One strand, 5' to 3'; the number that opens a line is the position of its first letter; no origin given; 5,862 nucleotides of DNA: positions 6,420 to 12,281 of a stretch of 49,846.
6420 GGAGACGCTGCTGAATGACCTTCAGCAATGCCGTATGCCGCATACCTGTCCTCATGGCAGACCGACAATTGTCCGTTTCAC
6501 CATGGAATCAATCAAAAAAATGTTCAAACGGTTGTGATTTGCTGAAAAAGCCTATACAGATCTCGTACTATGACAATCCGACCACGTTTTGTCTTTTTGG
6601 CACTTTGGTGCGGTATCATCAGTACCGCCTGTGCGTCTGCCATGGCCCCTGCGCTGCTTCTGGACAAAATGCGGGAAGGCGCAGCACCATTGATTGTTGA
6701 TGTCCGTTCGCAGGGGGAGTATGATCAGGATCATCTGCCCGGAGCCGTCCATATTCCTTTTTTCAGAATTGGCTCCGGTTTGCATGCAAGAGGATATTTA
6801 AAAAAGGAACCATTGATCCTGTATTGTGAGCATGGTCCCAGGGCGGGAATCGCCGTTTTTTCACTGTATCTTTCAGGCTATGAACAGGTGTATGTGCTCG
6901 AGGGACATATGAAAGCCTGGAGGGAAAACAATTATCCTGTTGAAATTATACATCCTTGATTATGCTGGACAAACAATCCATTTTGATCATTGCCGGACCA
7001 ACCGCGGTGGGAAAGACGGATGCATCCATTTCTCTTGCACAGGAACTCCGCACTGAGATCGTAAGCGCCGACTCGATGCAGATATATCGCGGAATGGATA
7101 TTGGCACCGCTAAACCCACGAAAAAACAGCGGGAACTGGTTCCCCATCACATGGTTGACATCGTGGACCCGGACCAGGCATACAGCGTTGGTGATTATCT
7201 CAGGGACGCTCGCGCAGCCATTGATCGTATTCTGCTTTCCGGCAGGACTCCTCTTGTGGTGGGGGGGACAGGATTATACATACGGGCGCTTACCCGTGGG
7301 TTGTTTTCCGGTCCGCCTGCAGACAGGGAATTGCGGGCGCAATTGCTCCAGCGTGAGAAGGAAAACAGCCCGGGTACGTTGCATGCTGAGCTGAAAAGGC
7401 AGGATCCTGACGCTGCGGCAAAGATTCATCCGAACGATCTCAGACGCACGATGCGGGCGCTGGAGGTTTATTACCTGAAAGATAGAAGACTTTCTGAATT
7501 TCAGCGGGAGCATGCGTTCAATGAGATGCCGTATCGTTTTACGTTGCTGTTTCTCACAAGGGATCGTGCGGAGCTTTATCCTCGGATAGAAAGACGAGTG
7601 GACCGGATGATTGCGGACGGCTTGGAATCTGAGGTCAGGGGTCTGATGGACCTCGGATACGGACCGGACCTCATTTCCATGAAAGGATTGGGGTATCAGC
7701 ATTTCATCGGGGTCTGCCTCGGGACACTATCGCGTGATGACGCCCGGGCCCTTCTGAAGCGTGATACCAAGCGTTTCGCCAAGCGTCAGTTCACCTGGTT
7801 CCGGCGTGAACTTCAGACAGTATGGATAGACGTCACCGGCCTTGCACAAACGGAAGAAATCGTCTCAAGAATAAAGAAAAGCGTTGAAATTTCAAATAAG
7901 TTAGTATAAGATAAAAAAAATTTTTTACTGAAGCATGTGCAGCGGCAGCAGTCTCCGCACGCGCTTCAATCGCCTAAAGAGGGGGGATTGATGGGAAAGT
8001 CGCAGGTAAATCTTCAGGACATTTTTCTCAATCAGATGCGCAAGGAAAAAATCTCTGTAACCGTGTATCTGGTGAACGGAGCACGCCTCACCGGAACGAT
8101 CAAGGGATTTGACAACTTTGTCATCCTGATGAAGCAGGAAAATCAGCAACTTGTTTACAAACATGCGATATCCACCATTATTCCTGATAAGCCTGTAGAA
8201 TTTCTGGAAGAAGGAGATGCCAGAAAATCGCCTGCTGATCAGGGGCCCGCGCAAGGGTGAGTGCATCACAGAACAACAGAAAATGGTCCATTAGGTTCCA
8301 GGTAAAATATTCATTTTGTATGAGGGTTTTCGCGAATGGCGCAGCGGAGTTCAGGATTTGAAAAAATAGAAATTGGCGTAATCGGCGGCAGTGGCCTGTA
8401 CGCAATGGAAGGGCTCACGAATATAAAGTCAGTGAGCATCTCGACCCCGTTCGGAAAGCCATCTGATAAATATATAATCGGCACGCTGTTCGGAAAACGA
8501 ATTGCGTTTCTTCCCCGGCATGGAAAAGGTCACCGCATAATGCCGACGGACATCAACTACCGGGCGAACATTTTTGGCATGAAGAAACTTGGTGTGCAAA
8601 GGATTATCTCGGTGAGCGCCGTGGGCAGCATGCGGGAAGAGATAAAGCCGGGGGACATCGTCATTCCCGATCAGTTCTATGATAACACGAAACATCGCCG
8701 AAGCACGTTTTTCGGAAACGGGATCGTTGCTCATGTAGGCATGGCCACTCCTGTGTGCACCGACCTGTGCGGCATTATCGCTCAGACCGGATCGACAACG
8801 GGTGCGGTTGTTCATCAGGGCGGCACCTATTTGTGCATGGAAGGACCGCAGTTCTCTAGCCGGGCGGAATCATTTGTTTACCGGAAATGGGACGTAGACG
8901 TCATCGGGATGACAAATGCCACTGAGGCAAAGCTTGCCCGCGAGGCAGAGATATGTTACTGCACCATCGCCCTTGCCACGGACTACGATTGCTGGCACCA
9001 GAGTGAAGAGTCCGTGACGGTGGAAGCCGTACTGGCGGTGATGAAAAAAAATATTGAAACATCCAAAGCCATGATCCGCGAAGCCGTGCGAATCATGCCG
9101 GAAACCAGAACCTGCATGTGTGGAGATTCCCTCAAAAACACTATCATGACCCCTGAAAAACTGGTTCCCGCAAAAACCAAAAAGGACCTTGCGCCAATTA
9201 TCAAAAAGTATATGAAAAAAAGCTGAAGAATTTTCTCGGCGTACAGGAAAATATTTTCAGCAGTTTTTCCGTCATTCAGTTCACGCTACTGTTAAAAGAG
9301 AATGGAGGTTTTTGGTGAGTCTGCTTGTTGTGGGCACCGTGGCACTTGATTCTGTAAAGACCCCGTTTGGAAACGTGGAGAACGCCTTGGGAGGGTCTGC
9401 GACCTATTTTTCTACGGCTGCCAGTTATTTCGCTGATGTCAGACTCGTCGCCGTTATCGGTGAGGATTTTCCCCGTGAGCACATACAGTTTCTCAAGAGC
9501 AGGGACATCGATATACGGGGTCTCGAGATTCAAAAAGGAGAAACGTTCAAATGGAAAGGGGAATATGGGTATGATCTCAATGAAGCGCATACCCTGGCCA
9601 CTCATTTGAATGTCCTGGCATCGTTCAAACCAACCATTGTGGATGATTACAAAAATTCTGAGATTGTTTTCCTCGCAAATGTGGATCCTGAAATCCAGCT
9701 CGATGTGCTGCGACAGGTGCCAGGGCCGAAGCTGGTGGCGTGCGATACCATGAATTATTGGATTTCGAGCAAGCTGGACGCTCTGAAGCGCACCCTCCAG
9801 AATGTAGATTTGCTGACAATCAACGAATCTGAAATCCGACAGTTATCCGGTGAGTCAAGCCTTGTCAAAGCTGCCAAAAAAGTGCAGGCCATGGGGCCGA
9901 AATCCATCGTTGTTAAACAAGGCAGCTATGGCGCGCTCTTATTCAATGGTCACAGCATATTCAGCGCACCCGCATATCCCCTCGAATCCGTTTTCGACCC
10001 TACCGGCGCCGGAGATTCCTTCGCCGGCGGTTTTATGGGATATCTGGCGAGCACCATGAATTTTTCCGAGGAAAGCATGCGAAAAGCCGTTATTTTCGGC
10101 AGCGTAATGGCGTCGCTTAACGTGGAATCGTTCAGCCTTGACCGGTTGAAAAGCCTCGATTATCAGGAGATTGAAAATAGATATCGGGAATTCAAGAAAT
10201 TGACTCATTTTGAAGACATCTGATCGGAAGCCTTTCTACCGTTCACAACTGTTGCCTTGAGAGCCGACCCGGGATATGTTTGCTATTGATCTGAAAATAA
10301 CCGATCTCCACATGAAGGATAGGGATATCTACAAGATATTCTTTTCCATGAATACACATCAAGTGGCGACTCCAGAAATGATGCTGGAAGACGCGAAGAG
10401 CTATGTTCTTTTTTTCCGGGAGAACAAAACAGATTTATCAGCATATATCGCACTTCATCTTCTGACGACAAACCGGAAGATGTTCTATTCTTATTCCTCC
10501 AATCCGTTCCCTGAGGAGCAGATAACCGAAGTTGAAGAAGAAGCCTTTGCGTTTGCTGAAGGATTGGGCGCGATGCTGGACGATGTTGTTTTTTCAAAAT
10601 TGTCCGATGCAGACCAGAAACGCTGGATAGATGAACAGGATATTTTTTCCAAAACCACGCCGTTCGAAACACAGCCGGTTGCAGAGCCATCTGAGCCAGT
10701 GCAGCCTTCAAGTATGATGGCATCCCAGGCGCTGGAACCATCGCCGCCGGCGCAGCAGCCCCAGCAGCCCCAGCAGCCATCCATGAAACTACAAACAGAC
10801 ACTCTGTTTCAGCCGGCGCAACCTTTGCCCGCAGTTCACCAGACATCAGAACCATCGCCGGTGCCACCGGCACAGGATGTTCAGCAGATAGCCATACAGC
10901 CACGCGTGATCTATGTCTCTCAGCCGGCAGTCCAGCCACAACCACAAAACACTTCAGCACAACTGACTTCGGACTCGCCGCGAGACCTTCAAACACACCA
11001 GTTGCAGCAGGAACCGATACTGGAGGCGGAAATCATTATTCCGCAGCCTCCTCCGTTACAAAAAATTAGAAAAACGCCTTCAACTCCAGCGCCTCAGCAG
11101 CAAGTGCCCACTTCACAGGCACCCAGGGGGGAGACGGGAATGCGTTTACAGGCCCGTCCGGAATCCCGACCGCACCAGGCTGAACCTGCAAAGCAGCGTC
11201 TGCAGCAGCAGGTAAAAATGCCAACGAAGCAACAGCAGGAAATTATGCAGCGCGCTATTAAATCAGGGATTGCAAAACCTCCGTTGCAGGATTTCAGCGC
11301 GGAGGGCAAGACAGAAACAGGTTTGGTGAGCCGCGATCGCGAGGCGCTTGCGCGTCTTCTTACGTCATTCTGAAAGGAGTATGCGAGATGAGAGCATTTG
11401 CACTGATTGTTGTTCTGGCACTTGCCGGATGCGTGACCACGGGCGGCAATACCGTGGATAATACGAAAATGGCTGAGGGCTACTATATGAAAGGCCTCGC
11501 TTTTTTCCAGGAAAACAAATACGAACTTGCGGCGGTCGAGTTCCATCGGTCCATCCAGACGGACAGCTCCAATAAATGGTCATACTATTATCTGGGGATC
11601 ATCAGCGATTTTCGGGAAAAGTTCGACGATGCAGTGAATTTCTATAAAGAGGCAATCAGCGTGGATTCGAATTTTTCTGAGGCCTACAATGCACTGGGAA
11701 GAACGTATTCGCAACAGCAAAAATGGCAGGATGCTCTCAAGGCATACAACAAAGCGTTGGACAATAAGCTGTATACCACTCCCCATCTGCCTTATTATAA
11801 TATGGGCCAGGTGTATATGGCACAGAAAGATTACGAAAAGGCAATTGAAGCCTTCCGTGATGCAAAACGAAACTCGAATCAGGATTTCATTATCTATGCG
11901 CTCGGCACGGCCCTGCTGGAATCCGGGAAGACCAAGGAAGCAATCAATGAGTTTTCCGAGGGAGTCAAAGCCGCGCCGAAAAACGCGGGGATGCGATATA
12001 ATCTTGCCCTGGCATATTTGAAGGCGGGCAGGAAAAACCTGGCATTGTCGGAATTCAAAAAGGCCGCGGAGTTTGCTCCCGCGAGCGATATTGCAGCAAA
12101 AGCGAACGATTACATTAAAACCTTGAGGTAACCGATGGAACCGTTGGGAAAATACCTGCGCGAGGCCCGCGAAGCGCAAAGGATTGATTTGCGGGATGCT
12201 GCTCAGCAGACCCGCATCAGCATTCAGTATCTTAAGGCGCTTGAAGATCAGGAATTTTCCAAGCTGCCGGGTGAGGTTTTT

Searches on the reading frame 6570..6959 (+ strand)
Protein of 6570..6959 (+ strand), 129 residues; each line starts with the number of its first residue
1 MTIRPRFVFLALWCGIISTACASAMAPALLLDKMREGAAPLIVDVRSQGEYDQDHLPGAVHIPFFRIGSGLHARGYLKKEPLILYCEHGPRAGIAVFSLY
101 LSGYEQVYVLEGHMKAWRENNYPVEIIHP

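Call 17: search_protein_families(library=pfam, proteins=[window:6570-6959:+])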
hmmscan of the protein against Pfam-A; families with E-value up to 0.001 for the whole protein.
window:6570-6959:+ (129 aa): 1 family
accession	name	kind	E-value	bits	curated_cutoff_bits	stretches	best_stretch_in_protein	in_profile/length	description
PF00581.25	Rhodanese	-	1.2e-18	67.8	22.2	1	31-119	5-101/102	Rhodanese-like domain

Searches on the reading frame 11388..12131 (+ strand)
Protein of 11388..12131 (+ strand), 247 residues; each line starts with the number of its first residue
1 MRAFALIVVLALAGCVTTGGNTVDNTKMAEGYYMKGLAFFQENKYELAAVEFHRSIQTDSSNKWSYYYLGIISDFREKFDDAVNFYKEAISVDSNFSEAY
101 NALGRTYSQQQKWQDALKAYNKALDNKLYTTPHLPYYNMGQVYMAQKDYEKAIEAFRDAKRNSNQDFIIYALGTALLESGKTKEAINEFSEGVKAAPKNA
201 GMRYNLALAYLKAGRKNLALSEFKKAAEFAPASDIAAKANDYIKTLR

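Call 18: search_protein_families(library=pfam, proteins=[window:11388-12131:+])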
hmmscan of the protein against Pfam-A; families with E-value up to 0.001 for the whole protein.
window:11388-12131:+ (247 aa): 25 families
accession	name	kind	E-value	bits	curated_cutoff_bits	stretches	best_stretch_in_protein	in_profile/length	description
PF07719.23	TPR_2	-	3.4e-33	111.4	27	2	136-160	4-28/34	Tetratricopeptide repeat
PF00515.34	TPR_1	-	7.4e-32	108.3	27.8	3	136-159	4-27/34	Tetratricopeptide repeat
PF13414.12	TPR_11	-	3.1e-24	84.8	26.8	3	173-214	1-42/42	TPR repeat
PF13432.12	TPR_16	-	5.4e-24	84.7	32.7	2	170-233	1-64/65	Tetratricopeptide repeat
PF13181.12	TPR_8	-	8.4e-24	82.1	25.7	1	136-161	4-29/34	Tetratricopeptide repeat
PF14559.12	TPR_19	-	1.2e-19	70.8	25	2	176-236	1-62/68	Tetratricopeptide repeat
PF13424.12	TPR_12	-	7.9e-19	68.1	30.1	2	136-196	6-75/77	Tetratricopeptide repeat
PF13431.12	TPR_17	-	3.3e-17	61.7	24.4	1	85-117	1-33/34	Tetratricopeptide repeat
PF13428.12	TPR_14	-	4.5e-17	61.3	23.5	0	169-207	4-42/44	Tetratricopeptide repeat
PF13176.12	TPR_7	-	6.1e-13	48.2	27.9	0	99-124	1-26/36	Tetratricopeptide repeat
PF13174.12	TPR_6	-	1.2e-11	44.8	26.3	0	136-160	3-27/33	Tetratricopeptide repeat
PF12895.13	ANAPC3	-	1.6e-11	44.7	27.2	2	137-189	27-79/82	Anaphase-promoting complex, cyclosome, subunit 3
PF13374.12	TPR_10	-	7.2e-10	39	27.5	0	99-124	4-29/42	Tetratricopeptide repeat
PF25063.1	ARM_TT21_C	-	1.1e-08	35.6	35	1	29-92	95-158/209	Tetratricopeptide repeat protein 21 C-terminal ARM domain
PF23914.1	TPR_CcmH_CycH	-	7e-08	32.9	42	1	138-234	55-155/158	Cytochrome c-type biogenesis protein H TPR domain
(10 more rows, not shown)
